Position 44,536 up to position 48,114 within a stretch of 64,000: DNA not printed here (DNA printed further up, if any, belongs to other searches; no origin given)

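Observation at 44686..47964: SF2 helicase carrying ten tandem 63-65-aa HTH-like modules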

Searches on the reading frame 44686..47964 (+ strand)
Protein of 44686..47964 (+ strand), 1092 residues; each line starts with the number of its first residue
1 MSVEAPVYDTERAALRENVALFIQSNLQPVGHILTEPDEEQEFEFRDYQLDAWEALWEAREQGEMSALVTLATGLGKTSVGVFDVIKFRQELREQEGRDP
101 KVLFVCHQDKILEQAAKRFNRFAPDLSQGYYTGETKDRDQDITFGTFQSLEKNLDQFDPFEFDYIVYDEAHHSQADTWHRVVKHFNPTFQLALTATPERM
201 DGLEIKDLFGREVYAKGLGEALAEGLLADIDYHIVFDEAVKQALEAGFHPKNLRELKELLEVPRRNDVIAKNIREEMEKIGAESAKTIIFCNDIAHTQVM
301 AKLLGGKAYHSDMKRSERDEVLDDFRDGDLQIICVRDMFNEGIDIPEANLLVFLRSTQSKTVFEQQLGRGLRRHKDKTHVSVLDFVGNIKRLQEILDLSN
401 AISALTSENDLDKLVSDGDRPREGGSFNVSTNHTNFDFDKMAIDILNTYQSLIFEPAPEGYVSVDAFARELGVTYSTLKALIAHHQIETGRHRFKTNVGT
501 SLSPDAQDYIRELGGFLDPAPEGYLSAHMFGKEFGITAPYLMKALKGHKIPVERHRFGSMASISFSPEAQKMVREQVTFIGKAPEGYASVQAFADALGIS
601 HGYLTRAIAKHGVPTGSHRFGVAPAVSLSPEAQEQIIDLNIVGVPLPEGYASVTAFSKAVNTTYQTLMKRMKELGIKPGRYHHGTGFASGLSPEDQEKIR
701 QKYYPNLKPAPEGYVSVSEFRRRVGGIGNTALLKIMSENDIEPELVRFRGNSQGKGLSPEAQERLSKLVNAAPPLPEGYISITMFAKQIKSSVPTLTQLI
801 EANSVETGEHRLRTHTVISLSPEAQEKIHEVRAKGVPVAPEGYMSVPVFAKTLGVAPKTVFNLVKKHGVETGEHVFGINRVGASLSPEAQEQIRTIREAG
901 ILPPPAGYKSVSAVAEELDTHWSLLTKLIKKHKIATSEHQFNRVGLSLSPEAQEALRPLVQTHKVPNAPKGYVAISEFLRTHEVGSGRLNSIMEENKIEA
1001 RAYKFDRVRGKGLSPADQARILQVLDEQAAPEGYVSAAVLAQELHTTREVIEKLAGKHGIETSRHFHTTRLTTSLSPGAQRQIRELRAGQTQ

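Call 4: search_protein_families(library=pfam, proteins=[window:44686-47964:+], max_evalue=1)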
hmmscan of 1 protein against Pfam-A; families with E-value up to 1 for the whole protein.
window:44686-47964:+ (1092 aa): 22 families
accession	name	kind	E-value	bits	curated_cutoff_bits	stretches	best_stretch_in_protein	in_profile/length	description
PF04851.21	ResIII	-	1.9e-37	129.1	22.5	1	43-199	2-164/164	Type III restriction enzyme, res subunit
PF00271.37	Helicase_C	-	2.5e-17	63.6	23.5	1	282-373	13-109/110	Helicase conserved C-terminal domain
PF00270.35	DEAD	-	2.1e-09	37.8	26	1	48-198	3-161/167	DEAD/DEAH box helicase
PF00176.29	SNF2-rel_dom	-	9.3e-09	35.2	24.9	1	48-204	1-170/290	SNF2-related domain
PF18766.7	SWI2_SNF2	-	1.6e-08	34.9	26.7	1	49-236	2-194/221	SWI2/SNF2 ATPase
PF12802.13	MarR_2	-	1.4e-07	32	27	1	579-610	13-43/61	MarR family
PF16203.11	ERCC3_RAD25_C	-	1.7e-07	31.2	27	1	284-377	60-155/248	ERCC3/RAD25/XPB C-terminal helicase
PF18024.7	HTH_50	-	2.6e-06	27.5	27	0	579-612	15-48/50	Helix-turn-helix domain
PF13801.11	Metal_resist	-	1.2e-05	25.9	29.2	0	937-965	32-59/125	Heavy-metal resistance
PF13542.12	HTH_Tnp_ISL3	-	9.1e-05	22.3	27.4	0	460-485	27-50/51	Helix-turn-helix domain of transposase family ISL3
PF07453.19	NUMOD1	-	0.00042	20.9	22.8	1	587-608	16-37/37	NUMOD1 domain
PF11972.14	HTH_13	-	0.00068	20.1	26.1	0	462-495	14-49/54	HTH DNA binding domain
PF12728.13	HTH_17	-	0.0042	17.8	27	0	461-494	1-38/51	Helix-turn-helix domain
PF24852.1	DUF7726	-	0.0055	17.2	26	0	829-873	8-52/73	Domain of unknown function (DUF7726)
PF13518.12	HTH_28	-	0.0063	17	25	0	459-482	11-33/52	Helix-turn-helix domain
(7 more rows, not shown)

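Call 8: find_homologous_proteins(query=window:44686-47964:+, max_evalue=0.00001)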
Query window:44686-47964:+ (1092 aa): 2707 proteins with E <= 0.00001 among 8000 candidates; the best 120 are listed.
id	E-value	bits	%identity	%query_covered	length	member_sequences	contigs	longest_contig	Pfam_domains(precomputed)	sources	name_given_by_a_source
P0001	0.0e+0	2464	100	100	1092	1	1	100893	PF00270.36,PF00176.30,PF13801.12,PF16203.12,PF18024.8,PF12802.14,PF18766.8,PF00271.38,PF04851.22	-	-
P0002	0.0e+0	1803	74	100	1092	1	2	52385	PF00270.36,PF00176.30,PF04760.22,PF16203.12,PF18024.8,PF07453.20,PF18766.8,PF00271.38,PF04851.22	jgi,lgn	jgi:superfamily II DNA or RNA helicase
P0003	0.0e+0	1775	72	99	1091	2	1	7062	PF00270.36,PF00176.30,PF04760.22,PF16203.12,PF18024.8,PF07453.20,PF18766.8,PF00271.38,PF04851.22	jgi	jgi:superfamily II DNA or RNA helicase/biotin operon repressor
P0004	0.0e+0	1618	65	99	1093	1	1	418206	PF00270.36,PF00176.30,PF04760.22,PF16203.12,PF18024.8,PF03374.20,PF07453.20,PF18766.8,PF00271.38,PF04851.22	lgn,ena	-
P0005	0.0e+0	1551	63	99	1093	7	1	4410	PF12728.14,PF00270.36,PF04760.22,PF13518.13,PF18024.8,PF03374.20,PF07453.20,PF18766.8,PF00271.38,PF04851.22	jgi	jgi:superfamily II DNA or RNA helicase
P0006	0.0e+0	1461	64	93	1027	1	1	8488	PF00270.36,PF00176.30,PF16203.12,PF18766.8,PF00271.38,PF04851.22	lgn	-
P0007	0.0e+0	1106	57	82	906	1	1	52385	PF04760.22,PF01527.27,PF18766.8,PF00271.38,PF04851.22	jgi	jgi:superfamily II DNA or RNA helicase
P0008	2.7e-259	881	45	81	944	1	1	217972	PF12728.14,PF00270.36,PF13730.13,PF01527.27,PF13518.13,PF16203.12,PF07453.20,PF18766.8,PF00271.38,PF04851.22,PF13556.13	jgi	jgi:superfamily II DNA or RNA helicase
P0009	2.2e-227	776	43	88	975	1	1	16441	PF00270.36,PF16203.12,PF18766.8,PF00271.38,PF04851.22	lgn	-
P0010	3.9e-207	708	42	81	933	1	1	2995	PF00270.36,PF18766.8,PF00271.38,PF04851.22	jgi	-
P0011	1.3e-203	697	42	76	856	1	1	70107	PF00270.36,PF01381.29,PF13307.13,PF10743.16,PF18766.8,PF00271.38,PF04851.22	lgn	-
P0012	1.9e-191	657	47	63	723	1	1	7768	PF00270.36,PF16203.12,PF18766.8,PF00271.38,PF04851.22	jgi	jgi:superfamily II DNA or RNA helicase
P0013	5.3e-184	632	41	74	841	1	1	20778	PF00270.36,PF00176.30,PF18766.8,PF00271.38,PF04851.22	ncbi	-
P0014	2.0e-180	620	43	70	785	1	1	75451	PF00270.36,PF16203.12,PF18766.8,PF00271.38,PF04851.22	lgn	-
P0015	8.8e-180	618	43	69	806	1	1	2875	PF00270.36,PF13542.13,PF18766.8,PF00271.38,PF04851.22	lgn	-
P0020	2.3e-169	583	38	80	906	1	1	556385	PF01418.24,PF00270.36,PF13384.13,PF16203.12,PF18024.8,PF13542.13,PF18766.8,PF00271.38,PF04851.22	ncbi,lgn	ncbi:MAG: DEAD/DEAH box helicase [Candidatus Saccharimonadales bacterium]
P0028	1.7e-152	528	56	40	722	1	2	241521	PF00270.36,PF18780.7,PF16203.12,PF18766.8,PF00271.38,PF04851.22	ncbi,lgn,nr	ncbi:MAG TPA: DEAD/DEAH box helicase family protein [Patescibacteria group bacterium]|nr:DEAD/DEAH b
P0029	1.7e-150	521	57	40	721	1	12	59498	PF00270.36,PF00176.30,PF18780.7,PF18766.8,PF00271.38,PF04851.22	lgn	-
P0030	1.2e-148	515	46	55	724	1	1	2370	PF00270.36,PF18780.7,PF16203.12,PF18766.8,PF00271.38,PF04851.22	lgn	-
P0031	1.2e-148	515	53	40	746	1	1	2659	PF00270.36,PF18780.7,PF25912.1,PF18766.8,PF00271.38,PF04851.22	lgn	-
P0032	2.5e-148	514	54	40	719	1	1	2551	PF00270.36,PF18780.7,PF18766.8,PF00271.38,PF04851.22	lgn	-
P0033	1.5e-147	511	54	40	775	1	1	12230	PF00270.36,PF18780.7,PF18766.8,PF00271.38,PF04851.22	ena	-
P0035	8.2e-146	505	53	41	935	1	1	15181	PF00270.36,PF18780.7,PF16203.12,PF18766.8,PF00271.38,PF04851.22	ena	-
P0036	9.9e-146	505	53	40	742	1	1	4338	PF00270.36,PF18780.7,PF18766.8,PF00271.38,PF04851.22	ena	-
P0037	1.2e-145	505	58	37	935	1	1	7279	PF16087.12,PF00270.36,PF18766.8,PF00271.38,PF04851.22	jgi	jgi:superfamily II DNA or RNA helicase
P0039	4.4e-144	500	52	40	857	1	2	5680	PF00270.36,PF18780.7,PF16203.12,PF18766.8,PF00271.38,PF04851.22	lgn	-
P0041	1.1e-143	498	53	40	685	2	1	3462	PF00270.36,PF18780.7,PF16203.12,PF18766.8,PF00271.38,PF04851.22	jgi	jgi:superfamily II DNA or RNA helicase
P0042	2.9e-143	497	53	40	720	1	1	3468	PF00270.36,PF18780.7,PF16203.12,PF18766.8,PF00271.38,PF04851.22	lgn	-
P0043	4.4e-143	496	52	40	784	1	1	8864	PF00270.36,PF18780.7,PF18766.8,PF00271.38,PF04851.22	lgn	-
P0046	3.5e-142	493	57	38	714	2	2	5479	PF00270.36,PF18780.7,PF18766.8,PF00271.38,PF04851.22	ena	-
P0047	6.1e-142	493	50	40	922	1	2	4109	PF00270.36,PF18780.7,PF16203.12,PF25912.1,PF18766.8,PF00271.38,PF04851.22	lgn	-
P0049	9.9e-141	489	52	40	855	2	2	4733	PF00270.36,PF00176.30,PF18780.7,PF18766.8,PF00271.38,PF04851.22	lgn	-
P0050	1.3e-140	488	50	40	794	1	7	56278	PF00270.36,PF18780.7,PF16203.12,PF18766.8,PF00271.38,PF04851.22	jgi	jgi:superfamily II DNA or RNA helicase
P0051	1.4e-140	488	55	38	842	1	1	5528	PF00270.36,PF18780.7,PF18766.8,PF00271.38,PF04851.22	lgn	-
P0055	3.1e-138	480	49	41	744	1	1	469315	PF00270.36,PF18780.7,PF16203.12,PF18766.8,PF00271.38,PF04851.22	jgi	jgi:superfamily II DNA or RNA helicase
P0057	9.2e-137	475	53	37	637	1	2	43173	PF00270.36,PF18766.8,PF00271.38,PF04851.22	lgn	-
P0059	7.9e-136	472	52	41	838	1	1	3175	PF00270.36,PF18780.7,PF16203.12,PF18766.8,PF00271.38,PF04851.22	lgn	-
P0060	1.6e-135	471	54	38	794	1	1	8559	PF00270.36,PF18780.7,PF16203.12,PF18766.8,PF00271.38,PF04851.22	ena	-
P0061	3.0e-135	470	54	38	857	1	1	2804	PF00270.36,PF18780.7,PF16203.12,PF18766.8,PF00271.38,PF04851.22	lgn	-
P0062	6.9e-135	469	51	40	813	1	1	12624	PF00270.36,PF18780.7,PF18766.8,PF00271.38,PF04851.22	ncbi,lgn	-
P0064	3.5e-134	467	49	41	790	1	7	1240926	PF00270.36,PF18780.7,PF16203.12,PF18766.8,PF00271.38,PF04851.22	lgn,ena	-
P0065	3.0e-133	464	54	38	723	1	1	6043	PF00270.36,PF18780.7,PF18766.8,PF00271.38,PF04851.22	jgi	jgi:superfamily II DNA or RNA helicase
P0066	1.3e-132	462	50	41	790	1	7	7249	PF00270.36,PF00176.30,PF18780.7,PF16203.12,PF18766.8,PF00271.38,PF04851.22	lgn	-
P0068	4.2e-132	460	49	40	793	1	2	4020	PF00270.36,PF18780.7,PF16203.12,PF18766.8,PF00271.38,PF04851.22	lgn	-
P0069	1.5e-131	458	52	37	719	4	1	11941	PF00270.36,PF00176.30,PF18780.7,PF16203.12,PF18766.8,PF00271.38,PF04851.22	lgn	-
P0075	2.3e-128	448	50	39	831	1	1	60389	PF00270.36,PF18780.7,PF18766.8,PF00271.38,PF04851.22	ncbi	-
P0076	2.3e-128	448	49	41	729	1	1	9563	PF00270.36,PF18780.7,PF18766.8,PF00271.38,PF04851.22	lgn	-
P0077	4.1e-128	447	56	35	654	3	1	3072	PF00270.36,PF18780.7,PF16203.12,PF18766.8,PF00271.38,PF04851.22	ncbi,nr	ncbi:MAG TPA: DEAD/DEAH box helicase, partial [Nitrososphaeraceae archaeon]|nr:DEAD/DEAH box helicas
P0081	1.4e-125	438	46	41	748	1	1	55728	PF00270.36,PF18780.7,PF18766.8,PF00271.38,PF04851.22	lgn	-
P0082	2.6e-123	431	50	38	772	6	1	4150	PF00270.36,PF18780.7,PF18766.8,PF00271.38,PF04851.22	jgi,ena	-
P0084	2.4e-121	424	48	40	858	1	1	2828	PF00270.36,PF18780.7,PF18766.8,PF00271.38,PF04851.22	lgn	-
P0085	7.3e-121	423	51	36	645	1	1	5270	PF00270.36,PF18780.7,PF18766.8,PF00271.38,PF04851.22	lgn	-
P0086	8.7e-121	423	50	40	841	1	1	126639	PF00270.36,PF18780.7,PF25912.1,PF00271.38,PF04851.22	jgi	jgi:superfamily II DNA or RNA helicase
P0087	9.4e-121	422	47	41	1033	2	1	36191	PF00270.36,PF18780.7,PF16203.12,PF18766.8,PF00271.38,PF04851.22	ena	-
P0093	4.0e-117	410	46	40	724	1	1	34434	PF00270.36,PF18780.7,PF00271.38,PF04851.22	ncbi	-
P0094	1.3e-116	409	47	40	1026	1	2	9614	PF00270.36,PF18780.7,PF18766.8,PF00271.38,PF04851.22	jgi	jgi:superfamily II DNA or RNA helicase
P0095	1.3e-116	409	48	41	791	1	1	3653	PF00270.36,PF18780.7,PF18766.8,PF00271.38,PF04851.22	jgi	-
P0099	8.6e-116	406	45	41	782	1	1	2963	PF00270.36,PF18780.7,PF16203.12,PF18766.8,PF00271.38,PF04851.22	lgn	-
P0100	2.4e-115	405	47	40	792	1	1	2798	PF00270.36,PF18780.7,PF18766.8,PF00271.38,PF04851.22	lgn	-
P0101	6.8e-115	403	46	41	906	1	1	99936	PF00270.36,PF18780.7,PF18766.8,PF00271.38,PF04851.22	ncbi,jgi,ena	ncbi:MAG TPA: DEAD/DEAH box helicase [Candidatus Microsaccharimonas sp.]|jgi:superfamily II DNA or R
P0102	7.1e-115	403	49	37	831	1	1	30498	PF00270.36,PF18780.7,PF18766.8,PF00271.38,PF04851.22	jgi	jgi:superfamily II DNA or RNA helicase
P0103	7.4e-115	403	46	40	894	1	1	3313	PF00270.36,PF18780.7,PF16203.12,PF18766.8,PF00271.38,PF04851.22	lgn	-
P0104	8.3e-115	403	50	36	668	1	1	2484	PF00270.36,PF18780.7,PF18766.8,PF00271.38,PF04851.22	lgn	-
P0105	1.3e-114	402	47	38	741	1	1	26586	PF00270.36,PF18780.7,PF18766.8,PF00271.38,PF04851.22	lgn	-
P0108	3.6e-114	401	47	40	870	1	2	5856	PF00270.36,PF18780.7,PF16203.12,PF18766.8,PF00271.38,PF04851.22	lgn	-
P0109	4.3e-114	400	45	40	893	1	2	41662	PF00270.36,PF18780.7,PF18766.8,PF00271.38,PF04851.22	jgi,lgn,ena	-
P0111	1.1e-113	399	47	39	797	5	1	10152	PF00270.36,PF18780.7,PF25912.1,PF18766.8,PF00271.38,PF04851.22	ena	-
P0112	1.4e-113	399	47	40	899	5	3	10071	PF00270.36,PF18780.7,PF18766.8,PF00271.38,PF04851.22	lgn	-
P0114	2.6e-113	398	46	40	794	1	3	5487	PF00270.36,PF18780.7,PF16203.12,PF18766.8,PF00271.38,PF04851.22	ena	-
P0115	1.7e-112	395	46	39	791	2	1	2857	PF00270.36,PF18780.7,PF16203.12,PF18766.8,PF00271.38,PF04851.22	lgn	-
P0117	2.1e-112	395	45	40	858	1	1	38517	PF00270.36,PF18780.7,PF18766.8,PF00271.38,PF04851.22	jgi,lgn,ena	-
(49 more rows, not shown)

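Call 12: search_protein_families(library=pfam, proteins=[P0028, P0037, P0031, P0087, P0057], max_evalue=0.001)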
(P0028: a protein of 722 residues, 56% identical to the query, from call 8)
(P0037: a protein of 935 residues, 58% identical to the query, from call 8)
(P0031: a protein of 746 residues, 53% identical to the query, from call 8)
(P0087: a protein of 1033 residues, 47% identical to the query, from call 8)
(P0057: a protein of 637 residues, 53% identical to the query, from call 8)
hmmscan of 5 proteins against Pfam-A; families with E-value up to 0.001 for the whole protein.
P0028 (722 aa): 7 families
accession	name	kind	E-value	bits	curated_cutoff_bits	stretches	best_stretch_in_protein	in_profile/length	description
PF04851.21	ResIII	-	9.6e-37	126.9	22.5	1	52-208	2-164/164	Type III restriction enzyme, res subunit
PF00271.37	Helicase_C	-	6e-14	52.7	23.5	1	295-385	15-109/110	Helicase conserved C-terminal domain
PF18780.6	HNH_repeat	-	4.6e-13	49.7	26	0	541-594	3-54/54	Homing endonuclease associated repeat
PF18766.7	SWI2_SNF2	-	2.7e-10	40.7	26.7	1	61-244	5-193/221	SWI2/SNF2 ATPase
PF00270.35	DEAD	-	2.6e-08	34.2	26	1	72-208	13-163/167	DEAD/DEAH box helicase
PF16203.11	ERCC3_RAD25_C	-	6.8e-07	29.3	27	1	295-388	60-154/248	ERCC3/RAD25/XPB C-terminal helicase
PF00176.29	SNF2-rel_dom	-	0.00048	19.8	24.9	0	65-218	9-175/290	SNF2-related domain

P0037 (935 aa): 6 families
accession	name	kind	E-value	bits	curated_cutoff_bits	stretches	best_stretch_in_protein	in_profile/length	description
PF04851.21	ResIII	-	2.5e-33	115.7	22.5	1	44-200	2-164/164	Type III restriction enzyme, res subunit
PF16087.11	DUF4817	-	3.2e-14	52.7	22.6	0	885-908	19-43/55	Helix-turn-helix domain (DUF4817)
PF00271.37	Helicase_C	-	2.1e-10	41.2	23.5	1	284-373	14-109/110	Helicase conserved C-terminal domain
PF00270.35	DEAD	-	1.1e-08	35.4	26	1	49-199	3-161/167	DEAD/DEAH box helicase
PF18766.7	SWI2_SNF2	-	2e-08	34.6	26.7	1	56-235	9-192/221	SWI2/SNF2 ATPase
PF02761.20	Cbl_N2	-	0.00043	21.3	22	0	766-780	6-20/84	CBL proto-oncogene N-terminus, EF hand-like domain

P0031 (746 aa): 6 families
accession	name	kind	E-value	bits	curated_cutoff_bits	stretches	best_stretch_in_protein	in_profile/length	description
PF04851.21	ResIII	-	1.5e-35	123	22.5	1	52-208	2-164/164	Type III restriction enzyme, res subunit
PF00271.37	Helicase_C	-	4.7e-14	53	23.5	1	296-384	16-109/110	Helicase conserved C-terminal domain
PF00270.35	DEAD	-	2.4e-08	34.3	26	1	73-212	14-165/167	DEAD/DEAH box helicase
PF18766.7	SWI2_SNF2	-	1.3e-07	32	26.7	1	71-236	16-185/221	SWI2/SNF2 ATPase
PF18780.6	HNH_repeat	-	3.4e-06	27.8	26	0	712-732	33-53/54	Homing endonuclease associated repeat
PF16203.11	ERCC3_RAD25_C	-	0.00048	19.9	27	1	297-387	62-154/248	ERCC3/RAD25/XPB C-terminal helicase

P0087 (1033 aa): 6 families
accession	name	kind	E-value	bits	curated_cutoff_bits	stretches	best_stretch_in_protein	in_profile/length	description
PF04851.21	ResIII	-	1e-35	123.5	22.5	1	50-206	2-164/164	Type III restriction enzyme, res subunit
PF18780.6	HNH_repeat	-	2.5e-19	69.8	26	0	595-645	9-54/54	Homing endonuclease associated repeat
PF00271.37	Helicase_C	-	2.5e-11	44.3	23.5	1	292-383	12-108/110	Helicase conserved C-terminal domain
PF18766.7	SWI2_SNF2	-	1e-08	35.6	26.7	1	71-242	18-193/221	SWI2/SNF2 ATPase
PF00270.35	DEAD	-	6.5e-08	32.9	26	1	53-205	1-161/167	DEAD/DEAH box helicase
PF16203.11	ERCC3_RAD25_C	-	1.7e-05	24.7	27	1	279-387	45-154/248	ERCC3/RAD25/XPB C-terminal helicase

P0057 (637 aa): 4 families
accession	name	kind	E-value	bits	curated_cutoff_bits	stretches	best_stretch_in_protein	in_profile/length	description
PF04851.21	ResIII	-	3.7e-32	112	22.5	1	44-200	2-164/164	Type III restriction enzyme, res subunit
PF18766.7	SWI2_SNF2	-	9.3e-13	48.8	26.7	1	56-243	9-200/221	SWI2/SNF2 ATPase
PF00271.37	Helicase_C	-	6.7e-11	42.9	23.5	1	283-373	13-109/110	Helicase conserved C-terminal domain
PF00270.35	DEAD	-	8.7e-09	35.8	26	1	55-201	9-162/167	DEAD/DEAH box helicase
